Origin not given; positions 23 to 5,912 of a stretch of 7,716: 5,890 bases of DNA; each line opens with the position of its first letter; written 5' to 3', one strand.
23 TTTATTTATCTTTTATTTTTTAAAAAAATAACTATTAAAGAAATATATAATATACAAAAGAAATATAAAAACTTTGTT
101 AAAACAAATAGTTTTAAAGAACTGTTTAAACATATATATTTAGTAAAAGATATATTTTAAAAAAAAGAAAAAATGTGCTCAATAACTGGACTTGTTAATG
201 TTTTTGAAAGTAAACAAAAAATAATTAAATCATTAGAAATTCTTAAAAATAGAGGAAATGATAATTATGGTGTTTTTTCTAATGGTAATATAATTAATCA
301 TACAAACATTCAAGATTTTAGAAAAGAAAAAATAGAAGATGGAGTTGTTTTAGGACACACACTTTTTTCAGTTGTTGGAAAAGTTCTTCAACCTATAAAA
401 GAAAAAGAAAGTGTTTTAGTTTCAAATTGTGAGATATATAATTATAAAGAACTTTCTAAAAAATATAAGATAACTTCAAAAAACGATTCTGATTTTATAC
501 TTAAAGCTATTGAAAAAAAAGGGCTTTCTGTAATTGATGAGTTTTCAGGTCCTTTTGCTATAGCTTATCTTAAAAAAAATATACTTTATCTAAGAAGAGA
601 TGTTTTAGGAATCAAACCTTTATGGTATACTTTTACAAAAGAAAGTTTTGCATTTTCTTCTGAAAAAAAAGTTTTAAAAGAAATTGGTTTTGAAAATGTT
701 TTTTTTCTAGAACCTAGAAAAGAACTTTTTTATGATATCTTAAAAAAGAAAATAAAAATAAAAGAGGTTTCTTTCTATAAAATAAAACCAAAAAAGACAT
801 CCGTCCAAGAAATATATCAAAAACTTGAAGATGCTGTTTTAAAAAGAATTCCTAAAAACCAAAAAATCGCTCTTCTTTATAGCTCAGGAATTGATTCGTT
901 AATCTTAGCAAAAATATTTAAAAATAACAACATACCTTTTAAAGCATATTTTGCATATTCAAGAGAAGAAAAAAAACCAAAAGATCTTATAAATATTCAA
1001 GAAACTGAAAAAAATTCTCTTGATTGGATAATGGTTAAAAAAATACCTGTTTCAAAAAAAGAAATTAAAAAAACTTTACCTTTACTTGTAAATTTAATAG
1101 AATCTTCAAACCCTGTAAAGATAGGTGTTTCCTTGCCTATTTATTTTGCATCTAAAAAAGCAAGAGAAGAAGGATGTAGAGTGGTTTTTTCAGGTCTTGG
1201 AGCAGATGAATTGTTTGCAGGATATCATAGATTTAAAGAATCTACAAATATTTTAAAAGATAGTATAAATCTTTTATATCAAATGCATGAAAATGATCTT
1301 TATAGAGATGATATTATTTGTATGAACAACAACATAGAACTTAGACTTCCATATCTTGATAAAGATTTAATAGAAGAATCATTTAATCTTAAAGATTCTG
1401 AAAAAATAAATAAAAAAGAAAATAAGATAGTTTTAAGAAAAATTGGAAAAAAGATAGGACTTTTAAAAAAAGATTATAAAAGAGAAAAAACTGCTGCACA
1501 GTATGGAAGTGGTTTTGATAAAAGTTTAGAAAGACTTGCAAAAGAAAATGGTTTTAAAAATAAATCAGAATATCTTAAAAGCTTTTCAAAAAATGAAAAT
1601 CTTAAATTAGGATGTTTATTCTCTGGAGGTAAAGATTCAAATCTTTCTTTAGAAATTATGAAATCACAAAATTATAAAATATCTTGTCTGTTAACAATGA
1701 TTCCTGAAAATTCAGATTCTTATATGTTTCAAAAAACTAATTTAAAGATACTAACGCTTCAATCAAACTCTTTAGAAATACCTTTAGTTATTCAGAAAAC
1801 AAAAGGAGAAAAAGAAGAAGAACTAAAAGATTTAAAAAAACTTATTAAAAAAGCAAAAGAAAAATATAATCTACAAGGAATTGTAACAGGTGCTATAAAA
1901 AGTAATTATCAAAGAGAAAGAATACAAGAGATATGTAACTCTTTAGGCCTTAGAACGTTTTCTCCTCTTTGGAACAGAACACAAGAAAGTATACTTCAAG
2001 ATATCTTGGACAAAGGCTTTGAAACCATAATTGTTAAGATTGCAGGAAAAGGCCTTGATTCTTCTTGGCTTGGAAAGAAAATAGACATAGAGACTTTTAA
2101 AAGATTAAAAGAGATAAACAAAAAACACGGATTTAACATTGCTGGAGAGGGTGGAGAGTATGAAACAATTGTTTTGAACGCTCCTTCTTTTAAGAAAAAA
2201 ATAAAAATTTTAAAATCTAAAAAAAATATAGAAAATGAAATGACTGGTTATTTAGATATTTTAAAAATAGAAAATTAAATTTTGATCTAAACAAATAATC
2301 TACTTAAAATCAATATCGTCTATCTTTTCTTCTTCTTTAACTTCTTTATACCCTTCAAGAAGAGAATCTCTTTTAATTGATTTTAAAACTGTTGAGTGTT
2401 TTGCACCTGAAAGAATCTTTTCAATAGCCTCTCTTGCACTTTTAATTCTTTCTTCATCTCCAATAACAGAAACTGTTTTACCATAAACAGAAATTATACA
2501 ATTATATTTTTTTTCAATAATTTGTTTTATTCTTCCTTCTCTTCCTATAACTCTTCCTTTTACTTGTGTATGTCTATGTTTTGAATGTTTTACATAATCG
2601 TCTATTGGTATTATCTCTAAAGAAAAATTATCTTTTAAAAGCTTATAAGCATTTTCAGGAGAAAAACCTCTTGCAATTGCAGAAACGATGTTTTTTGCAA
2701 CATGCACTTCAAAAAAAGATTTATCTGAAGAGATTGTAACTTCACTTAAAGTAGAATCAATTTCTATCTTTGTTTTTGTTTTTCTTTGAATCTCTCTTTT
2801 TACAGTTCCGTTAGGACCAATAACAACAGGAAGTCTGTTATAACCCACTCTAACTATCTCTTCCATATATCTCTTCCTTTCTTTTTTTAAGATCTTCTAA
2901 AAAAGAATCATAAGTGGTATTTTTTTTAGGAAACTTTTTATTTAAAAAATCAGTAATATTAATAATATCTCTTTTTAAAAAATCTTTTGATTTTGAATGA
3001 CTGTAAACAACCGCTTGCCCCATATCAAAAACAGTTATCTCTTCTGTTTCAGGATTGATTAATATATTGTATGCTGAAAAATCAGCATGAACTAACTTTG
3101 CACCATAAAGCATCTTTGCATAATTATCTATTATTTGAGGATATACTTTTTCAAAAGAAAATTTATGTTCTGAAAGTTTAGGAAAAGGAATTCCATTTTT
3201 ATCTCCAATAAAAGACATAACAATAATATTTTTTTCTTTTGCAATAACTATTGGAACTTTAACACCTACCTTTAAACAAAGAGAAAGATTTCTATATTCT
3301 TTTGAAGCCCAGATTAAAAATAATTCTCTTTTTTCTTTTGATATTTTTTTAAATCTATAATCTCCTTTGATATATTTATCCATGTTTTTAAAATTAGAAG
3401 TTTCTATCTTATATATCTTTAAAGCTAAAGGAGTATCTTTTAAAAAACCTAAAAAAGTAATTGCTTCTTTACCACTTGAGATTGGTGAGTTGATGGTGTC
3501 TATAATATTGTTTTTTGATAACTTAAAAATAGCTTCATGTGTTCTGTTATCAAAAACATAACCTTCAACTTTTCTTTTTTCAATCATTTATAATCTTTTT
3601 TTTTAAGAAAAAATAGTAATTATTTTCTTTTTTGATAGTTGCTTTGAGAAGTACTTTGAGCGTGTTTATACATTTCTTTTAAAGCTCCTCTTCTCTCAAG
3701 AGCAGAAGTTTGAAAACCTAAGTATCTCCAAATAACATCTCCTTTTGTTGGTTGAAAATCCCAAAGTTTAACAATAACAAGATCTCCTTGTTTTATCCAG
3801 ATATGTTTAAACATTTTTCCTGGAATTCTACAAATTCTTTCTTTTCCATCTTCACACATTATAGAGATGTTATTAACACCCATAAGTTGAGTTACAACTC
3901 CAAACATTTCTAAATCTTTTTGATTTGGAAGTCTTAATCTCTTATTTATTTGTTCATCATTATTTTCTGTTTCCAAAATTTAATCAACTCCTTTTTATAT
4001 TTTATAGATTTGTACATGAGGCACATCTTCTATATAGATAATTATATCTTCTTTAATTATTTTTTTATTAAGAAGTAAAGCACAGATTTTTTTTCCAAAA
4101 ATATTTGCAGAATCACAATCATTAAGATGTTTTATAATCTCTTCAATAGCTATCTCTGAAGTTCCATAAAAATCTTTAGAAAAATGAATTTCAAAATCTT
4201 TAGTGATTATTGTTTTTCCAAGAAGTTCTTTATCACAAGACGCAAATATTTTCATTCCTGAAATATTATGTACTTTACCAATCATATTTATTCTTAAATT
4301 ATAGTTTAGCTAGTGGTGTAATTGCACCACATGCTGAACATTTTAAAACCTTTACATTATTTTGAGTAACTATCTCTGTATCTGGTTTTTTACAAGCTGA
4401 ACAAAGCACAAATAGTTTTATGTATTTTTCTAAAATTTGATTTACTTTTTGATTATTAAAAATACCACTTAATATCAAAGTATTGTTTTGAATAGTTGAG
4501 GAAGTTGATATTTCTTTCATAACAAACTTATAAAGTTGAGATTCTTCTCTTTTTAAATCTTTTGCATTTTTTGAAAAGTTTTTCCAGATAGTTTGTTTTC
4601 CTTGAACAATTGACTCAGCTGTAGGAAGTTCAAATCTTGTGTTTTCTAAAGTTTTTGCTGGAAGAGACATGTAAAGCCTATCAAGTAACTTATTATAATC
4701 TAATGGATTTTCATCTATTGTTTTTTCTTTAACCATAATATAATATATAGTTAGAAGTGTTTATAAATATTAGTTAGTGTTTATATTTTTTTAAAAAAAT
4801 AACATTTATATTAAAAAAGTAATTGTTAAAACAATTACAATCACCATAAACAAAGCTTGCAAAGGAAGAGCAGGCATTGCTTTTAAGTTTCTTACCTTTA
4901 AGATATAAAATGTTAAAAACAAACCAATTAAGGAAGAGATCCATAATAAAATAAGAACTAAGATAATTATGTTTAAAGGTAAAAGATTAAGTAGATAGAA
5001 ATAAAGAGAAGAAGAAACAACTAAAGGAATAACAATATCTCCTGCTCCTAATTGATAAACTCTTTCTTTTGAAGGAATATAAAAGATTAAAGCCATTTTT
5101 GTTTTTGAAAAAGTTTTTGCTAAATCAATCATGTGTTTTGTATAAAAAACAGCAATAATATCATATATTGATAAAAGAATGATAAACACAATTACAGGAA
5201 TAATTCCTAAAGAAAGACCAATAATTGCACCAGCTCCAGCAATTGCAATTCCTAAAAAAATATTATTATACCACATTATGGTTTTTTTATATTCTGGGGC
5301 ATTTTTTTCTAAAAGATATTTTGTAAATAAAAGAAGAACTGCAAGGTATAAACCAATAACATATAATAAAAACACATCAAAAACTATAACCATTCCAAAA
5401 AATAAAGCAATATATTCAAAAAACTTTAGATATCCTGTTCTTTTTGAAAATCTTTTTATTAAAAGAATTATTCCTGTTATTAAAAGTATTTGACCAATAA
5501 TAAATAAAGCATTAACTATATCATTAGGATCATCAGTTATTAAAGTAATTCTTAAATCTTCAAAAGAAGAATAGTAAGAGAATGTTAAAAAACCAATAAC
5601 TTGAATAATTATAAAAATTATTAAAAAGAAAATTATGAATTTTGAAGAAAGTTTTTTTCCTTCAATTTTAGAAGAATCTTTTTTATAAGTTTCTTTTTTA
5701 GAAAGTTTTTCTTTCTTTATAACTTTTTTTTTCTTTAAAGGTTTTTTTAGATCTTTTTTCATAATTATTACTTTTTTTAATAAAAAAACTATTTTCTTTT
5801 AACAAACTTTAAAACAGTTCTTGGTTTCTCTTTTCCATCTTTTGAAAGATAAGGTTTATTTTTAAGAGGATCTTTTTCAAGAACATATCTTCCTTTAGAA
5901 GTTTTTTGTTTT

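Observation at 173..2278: In-frame fusion of an AsnB-type glutamine amidotransferase/synthetase with diphthine-ammonia ligase (Dph6): candidate glutamine-dependent diphthamide synthetase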

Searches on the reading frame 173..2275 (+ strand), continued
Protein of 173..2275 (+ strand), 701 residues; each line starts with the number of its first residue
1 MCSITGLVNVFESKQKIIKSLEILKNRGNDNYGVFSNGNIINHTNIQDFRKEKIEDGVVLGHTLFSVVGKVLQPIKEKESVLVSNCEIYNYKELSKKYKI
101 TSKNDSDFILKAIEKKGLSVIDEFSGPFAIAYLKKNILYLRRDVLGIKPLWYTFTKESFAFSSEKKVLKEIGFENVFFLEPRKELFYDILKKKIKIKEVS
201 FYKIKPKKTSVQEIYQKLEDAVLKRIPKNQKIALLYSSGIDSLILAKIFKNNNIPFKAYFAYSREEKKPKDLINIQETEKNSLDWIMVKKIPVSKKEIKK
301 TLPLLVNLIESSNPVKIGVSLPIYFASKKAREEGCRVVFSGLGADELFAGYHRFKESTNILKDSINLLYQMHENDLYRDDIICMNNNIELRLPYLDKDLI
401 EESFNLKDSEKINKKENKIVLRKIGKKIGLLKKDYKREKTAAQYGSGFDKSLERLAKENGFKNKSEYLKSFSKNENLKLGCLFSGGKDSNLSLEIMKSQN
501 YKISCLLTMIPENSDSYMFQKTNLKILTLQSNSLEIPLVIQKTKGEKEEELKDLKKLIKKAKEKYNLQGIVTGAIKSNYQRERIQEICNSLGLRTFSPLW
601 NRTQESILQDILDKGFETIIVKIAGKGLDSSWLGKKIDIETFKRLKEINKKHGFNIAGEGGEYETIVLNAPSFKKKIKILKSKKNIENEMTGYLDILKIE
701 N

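Call 54: search_protein_families(library=pfam, proteins=[L012:6841-7935:+, L017:40-3150:+, L067:7914-9413:+, L071:8001-9470:+, L047:7806-9638:+], max_evalue=0.00001)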
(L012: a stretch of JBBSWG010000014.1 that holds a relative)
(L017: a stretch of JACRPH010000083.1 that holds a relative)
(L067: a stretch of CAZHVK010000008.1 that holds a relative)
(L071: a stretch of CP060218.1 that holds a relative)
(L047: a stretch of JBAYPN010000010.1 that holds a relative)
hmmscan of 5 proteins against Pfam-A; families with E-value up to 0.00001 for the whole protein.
L012:6841-7935:+ (365 aa): 4 families
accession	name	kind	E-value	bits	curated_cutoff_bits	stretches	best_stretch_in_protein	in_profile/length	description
PF16897.10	MMR_HSR1_Xtn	-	8.2e-31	106.6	35.2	1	185-289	1-105/106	C-terminal region of MMR_HSR1 domain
PF01926.29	MMR_HSR1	-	4.2e-23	82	21.9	1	67-172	2-103/113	50S ribosome-binding GTPase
PF02421.24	FeoB_N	-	6.5e-14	52.2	27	1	66-169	2-106/156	Ferrous iron transport protein B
PF02824.27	TGS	-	3.2e-12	46.7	22.2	1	303-362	12-58/60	TGS domain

L017:40-3150:+ (1037 aa): 10 families
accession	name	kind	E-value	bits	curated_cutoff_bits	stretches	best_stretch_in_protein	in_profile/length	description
PF01902.24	Diphthami_syn_2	-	4e-64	216.6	23.2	1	799-1021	2-218/219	Diphthamide synthase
PF00733.27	Asn_synthase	-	1.1e-44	153.9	21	2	538-681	3-144/354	Asparagine synthase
PF16897.10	MMR_HSR1_Xtn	-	1.7e-28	99.1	35.2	1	185-289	1-105/106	C-terminal region of MMR_HSR1 domain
PF01926.29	MMR_HSR1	-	6.2e-22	78.3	21.9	1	67-167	2-99/113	50S ribosome-binding GTPase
PF13537.11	GATase_7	-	1.2e-21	77.4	25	1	388-487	14-122/123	Glutamine amidotransferase domain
PF13522.11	GATase_6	-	8.7e-19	68.3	27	1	370-482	9-130/130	Glutamine amidotransferase domain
PF02421.24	FeoB_N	-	7.2e-14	52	27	1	66-169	2-106/156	Ferrous iron transport protein B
PF24167.1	DUF7411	-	6e-11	42.7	28.7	0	553-625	2-69/194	Family of unknown function (DUF7411)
PF03054.22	tRNA_Me_trans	-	7e-06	26.3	20.6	0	554-614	3-72/202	tRNA methyl transferase HUP domain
PF06508.19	QueC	-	7.5e-06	26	22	0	556-625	4-74/210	Queuosine biosynthesis protein QueC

L067:7914-9413:+ (500 aa): 6 families
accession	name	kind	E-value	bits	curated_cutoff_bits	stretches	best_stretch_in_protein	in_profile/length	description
PF01902.24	Diphthami_syn_2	-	1.9e-67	227.4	23.2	1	273-492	2-215/219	Diphthamide synthase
PF00733.27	Asn_synthase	-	4e-35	122.6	21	2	10-157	1-141/354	Asparagine synthase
PF24167.1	DUF7411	-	2.9e-08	34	28.7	0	30-103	3-70/194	Family of unknown function (DUF7411)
PF06508.19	QueC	-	1.2e-06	28.6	22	0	32-94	4-63/210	Queuosine biosynthesis protein QueC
PF02568.20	ThiI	-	2.2e-06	27.9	20.5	0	276-303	8-35/197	Thiamine biosynthesis protein (ThiI)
PF03054.22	tRNA_Me_trans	-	5.8e-06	26.5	20.6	0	275-328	4-60/202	tRNA methyl transferase HUP domain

L071:8001-9470:+ (490 aa): 3 families
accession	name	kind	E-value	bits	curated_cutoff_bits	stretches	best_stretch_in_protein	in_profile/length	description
PF00733.27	Asn_synthase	-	9.3e-42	144.4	21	2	226-366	4-140/354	Asparagine synthase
PF13537.11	GATase_7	-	4.8e-18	65.8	25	1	77-176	17-121/123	Glutamine amidotransferase domain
PF13522.11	GATase_6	-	8.4e-12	45.7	27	1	57-172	10-130/130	Glutamine amidotransferase domain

L047:7806-9638:+ (611 aa): 4 families
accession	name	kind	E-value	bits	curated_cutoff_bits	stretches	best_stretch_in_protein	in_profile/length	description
PF01902.24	Diphthami_syn_2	-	7e-63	212.5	23.2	1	393-608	2-211/219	Diphthamide synthase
PF00733.27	Asn_synthase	-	3e-37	129.6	21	2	129-273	2-143/354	Asparagine synthase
PF01171.26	ATP_bind_3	-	9.9e-08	32.4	27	0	149-212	4-73/182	PP-loop family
PF24167.1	DUF7411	-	3.8e-06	27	28.7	0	393-424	2-32/194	Family of unknown function (DUF7411)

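Call 61: search_protein_families(library=pfam, proteins=[L074:5156-5695:-, L011:6059-6472:+, L060:590-910:+, L024:10711-10947:-, L014:3933-4964:+, L010:11364-11864:+, L013:1644-2843:-, L018:5496-6188:-, L051:11145-11897:-, L014:1535-2551:+], max_evalue=0.0001)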
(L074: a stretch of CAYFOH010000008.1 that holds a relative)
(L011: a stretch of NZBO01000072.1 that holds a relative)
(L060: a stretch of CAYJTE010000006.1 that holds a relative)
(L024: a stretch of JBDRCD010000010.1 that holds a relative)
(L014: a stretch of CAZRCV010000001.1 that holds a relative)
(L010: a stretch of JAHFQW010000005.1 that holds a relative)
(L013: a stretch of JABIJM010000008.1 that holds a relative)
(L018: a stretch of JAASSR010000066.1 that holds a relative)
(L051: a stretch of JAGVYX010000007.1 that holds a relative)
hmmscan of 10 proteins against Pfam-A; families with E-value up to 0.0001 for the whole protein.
L074:5156-5695:- (180 aa): 1 family
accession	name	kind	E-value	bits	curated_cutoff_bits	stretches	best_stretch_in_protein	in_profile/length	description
PF00924.24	MS_channel_2nd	-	2e-12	47.5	20.2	1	113-175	1-63/68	Mechanosensitive ion channel, beta-domain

L011:6059-6472:+ (138 aa): 1 family
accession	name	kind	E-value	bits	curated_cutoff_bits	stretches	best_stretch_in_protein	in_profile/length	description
PF01467.32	CTP_transf_like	-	1.7e-19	70.8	21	1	6-130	2-129/133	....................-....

L060:590-910:+ (107 aa): 1 family
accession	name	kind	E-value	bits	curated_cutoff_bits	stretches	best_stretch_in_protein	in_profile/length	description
PF01920.25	Prefoldin_2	-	1.1e-14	54.7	27.6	1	3-98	1-99/106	Prefoldin subunit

L024:10711-10947:- (79 aa): 1 family
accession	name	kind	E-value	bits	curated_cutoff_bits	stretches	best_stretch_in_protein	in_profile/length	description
PF03685.18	UPF0147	-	6.7e-18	65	23.6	1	2-78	4-81/81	Uncharacterised protein family (UPF0147)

L014:3933-4964:+ (344 aa): 2 families
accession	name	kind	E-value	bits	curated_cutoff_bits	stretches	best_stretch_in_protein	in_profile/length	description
PF00557.29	Peptidase_M24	-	2.8e-49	168.2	23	1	128-326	2-207/208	Metallopeptidase family M24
PF01321.24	Creatinase_N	-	9.4e-11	42.8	22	1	3-119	2-127/128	Creatinase/Prolidase N-terminal domain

L010:11364-11864:+ (167 aa): 2 families
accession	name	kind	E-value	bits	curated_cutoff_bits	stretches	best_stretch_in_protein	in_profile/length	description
PF13473.12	Cupredoxin_1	-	2.5e-12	47.2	27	1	76-165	18-103/104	Cupredoxin-like domain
PF00116.26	COX2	-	5.6e-09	36.4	22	1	94-160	47-113/120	Cytochrome C oxidase subunit II, periplasmic domain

L013:1644-2843:- (400 aa): 2 families
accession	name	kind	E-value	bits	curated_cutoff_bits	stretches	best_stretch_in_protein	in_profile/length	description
PF00675.25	Peptidase_M16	-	1e-39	136.3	22.3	1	11-158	1-148/149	Insulinase (Peptidase family M16)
PF05193.26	Peptidase_M16_C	-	3.4e-35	122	23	1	164-333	1-178/181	Peptidase M16 inactive domain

L018:5496-6188:- (231 aa): 4 families
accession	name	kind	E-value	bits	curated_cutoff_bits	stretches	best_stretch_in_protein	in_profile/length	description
PF13507.12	GATase_5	-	6.8e-44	150.3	27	1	3-226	4-258/260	CobB/CobQ-like glutamine amidotransferase domain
PF01965.30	DJ-1_PfpI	-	1.7e-08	34.9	26.6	1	36-105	56-120/165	DJ-1/PfpI family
PF07685.20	GATase_3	-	3.4e-08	33.8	27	1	14-95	15-91/196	CobB/CobQ-like glutamine amidotransferase domain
PF00117.34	GATase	-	2.5e-07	31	22.8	1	25-208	20-175/190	Glutamine amidotransferase class-I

L051:11145-11897:- (251 aa): 2 families
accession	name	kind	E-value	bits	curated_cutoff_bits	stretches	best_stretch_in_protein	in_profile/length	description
PF13462.12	Thioredoxin_4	-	6.2e-37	127.8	23.2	1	85-248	3-165/165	Thioredoxin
PF01323.26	DSBA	-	1.9e-18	67.4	25.6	1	156-246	95-190/191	DSBA-like thioredoxin domain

L014:1535-2551:+ (339 aa): 1 family
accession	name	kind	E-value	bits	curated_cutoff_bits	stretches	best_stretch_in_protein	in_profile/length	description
PF00579.31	tRNA-synt_1b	-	2.2e-51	175.4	21.1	1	29-321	2-292/292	tRNA synthetases class I (W and Y)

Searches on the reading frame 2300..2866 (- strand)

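Call 39: search_protein_families(library=pfam, proteins=[window:2300-2866:-], max_evalue=0.001)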
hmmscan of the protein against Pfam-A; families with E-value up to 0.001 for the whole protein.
window:2300-2866:- (188 aa): 4 families
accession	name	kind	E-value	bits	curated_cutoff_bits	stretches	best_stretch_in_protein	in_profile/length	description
PF00013.35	KH_1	-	1.6e-12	47.5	21.5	2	13-59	12-62/66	KH domain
PF21800.4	KH_KRR1_2nd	-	2.5e-11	43.9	27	1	83-154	3-73/91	KRR1 small subunit processome component, second KH domain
PF22675.2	KH-I_KHDC4-BBP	-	2e-05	24.8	30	0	9-37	5-33/76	KHDC4/BBP-like, KH-domain type I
PF22891.2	KH_PNO1_2nd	-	4.6e-05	23.9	27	0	98-161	17-80/90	Eukaryotic type KH-domain (KH-domain type I) (327.11.2)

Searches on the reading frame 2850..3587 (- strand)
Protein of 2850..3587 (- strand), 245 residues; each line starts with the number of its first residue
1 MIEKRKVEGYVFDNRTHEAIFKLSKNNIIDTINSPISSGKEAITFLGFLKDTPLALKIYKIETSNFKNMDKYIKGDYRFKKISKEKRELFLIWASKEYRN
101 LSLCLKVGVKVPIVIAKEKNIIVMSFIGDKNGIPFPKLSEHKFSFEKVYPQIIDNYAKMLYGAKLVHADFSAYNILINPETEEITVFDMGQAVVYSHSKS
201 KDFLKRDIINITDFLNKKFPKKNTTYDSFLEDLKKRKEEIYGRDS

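Call 39: search_protein_families(library=pfam, proteins=[window:2850-3587:-], max_evalue=0.001)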
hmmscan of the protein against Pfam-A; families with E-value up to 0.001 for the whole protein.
window:2850-3587:- (245 aa): 2 families
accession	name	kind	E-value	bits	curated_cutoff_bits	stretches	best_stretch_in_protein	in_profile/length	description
PF01163.29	RIO1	-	1.2e-49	168.9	22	1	51-224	10-182/187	RIO domain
PF03109.22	ABC1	-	1e-08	35.1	22.9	1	108-204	129-226/244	ABC1 atypical kinase-like domain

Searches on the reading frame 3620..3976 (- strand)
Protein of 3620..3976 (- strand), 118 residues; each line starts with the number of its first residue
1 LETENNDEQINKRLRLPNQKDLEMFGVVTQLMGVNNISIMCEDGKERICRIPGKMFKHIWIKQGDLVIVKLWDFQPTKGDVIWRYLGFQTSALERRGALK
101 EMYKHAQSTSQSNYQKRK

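Call 39: search_protein_families(library=pfam, proteins=[window:3620-3976:-], max_evalue=0.001)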
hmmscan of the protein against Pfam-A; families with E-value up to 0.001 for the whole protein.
window:3620-3976:- (118 aa): 1 family
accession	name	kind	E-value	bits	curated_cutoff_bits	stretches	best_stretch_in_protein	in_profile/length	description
PF01176.25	eIF-1a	-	8.7e-24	83.4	30.2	1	23-84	2-64/64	Translation initiation factor 1A / IF-1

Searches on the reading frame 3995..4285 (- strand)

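Call 39: search_protein_families(library=pfam, proteins=[window:3995-4285:-], max_evalue=0.001)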
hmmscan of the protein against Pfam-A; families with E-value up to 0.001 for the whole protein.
window:3995-4285:- (96 aa): 1 family
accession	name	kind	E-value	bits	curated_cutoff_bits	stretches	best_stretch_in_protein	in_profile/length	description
PF04242.18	DUF424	-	1.4e-20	73.8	25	1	6-96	1-92/92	Protein of unknown function (DUF424)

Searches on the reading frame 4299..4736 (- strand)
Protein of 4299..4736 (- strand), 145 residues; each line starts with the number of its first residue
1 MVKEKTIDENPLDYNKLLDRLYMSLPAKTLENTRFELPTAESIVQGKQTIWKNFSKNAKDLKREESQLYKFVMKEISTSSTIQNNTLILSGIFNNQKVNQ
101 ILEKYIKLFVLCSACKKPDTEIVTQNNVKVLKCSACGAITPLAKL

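Call 39: search_protein_families(library=pfam, proteins=[window:4299-4736:-], max_evalue=0.001)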
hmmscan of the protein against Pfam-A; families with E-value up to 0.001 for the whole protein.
window:4299-4736:- (145 aa): 1 family
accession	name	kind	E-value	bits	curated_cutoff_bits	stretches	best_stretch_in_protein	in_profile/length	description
PF01873.23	eIF-5_eIF-2B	-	2.8e-33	114.7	27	1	30-138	6-116/117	Domain found in IF2B/IF5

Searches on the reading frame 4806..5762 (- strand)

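Call 39: search_protein_families(library=pfam, proteins=[window:4806-5762:-], max_evalue=0.001)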
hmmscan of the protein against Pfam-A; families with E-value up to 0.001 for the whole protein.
window:4806-5762:- (318 aa): 1 family
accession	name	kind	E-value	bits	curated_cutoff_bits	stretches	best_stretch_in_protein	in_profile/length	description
PF06550.16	SPP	-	4.5e-18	66.2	23.9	1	49-301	3-265/283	Signal-peptide peptidase, presenilin aspartyl protease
